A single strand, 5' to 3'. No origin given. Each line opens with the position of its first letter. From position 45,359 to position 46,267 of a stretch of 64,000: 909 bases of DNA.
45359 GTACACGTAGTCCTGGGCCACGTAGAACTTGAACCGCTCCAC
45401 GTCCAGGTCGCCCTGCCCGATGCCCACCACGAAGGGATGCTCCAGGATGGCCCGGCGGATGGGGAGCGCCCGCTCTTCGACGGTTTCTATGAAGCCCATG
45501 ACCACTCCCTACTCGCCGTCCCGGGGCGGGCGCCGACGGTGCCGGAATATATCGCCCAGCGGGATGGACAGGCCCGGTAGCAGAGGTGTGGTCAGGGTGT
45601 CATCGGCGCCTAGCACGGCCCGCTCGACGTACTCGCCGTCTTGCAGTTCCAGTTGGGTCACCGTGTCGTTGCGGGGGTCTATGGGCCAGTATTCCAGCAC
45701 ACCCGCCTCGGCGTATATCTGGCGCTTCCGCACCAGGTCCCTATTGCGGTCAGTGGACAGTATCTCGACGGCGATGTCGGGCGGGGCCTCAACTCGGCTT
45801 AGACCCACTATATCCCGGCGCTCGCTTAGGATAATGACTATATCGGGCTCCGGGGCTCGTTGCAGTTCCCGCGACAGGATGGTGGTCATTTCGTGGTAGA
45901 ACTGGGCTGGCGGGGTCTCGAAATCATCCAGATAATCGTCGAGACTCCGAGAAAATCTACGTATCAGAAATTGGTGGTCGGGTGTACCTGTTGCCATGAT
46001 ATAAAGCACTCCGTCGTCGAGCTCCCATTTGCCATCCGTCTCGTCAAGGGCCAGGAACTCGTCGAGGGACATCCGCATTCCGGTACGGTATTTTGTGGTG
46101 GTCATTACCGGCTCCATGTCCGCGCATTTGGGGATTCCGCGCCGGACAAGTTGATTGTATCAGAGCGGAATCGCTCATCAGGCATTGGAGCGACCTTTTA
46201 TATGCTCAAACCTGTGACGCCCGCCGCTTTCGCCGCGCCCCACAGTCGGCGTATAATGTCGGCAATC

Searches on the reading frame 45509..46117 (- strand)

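Call 6: search_protein_families(library=pfam, proteins=[window:45509-46117:-])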
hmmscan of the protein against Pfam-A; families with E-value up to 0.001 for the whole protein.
window:45509-46117:- (202 aa): 1 family
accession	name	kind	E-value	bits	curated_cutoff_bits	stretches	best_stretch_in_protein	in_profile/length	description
PF05685.18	Uma2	-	1.1e-34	119.8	27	1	19-187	2-171/172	Putative restriction endonuclease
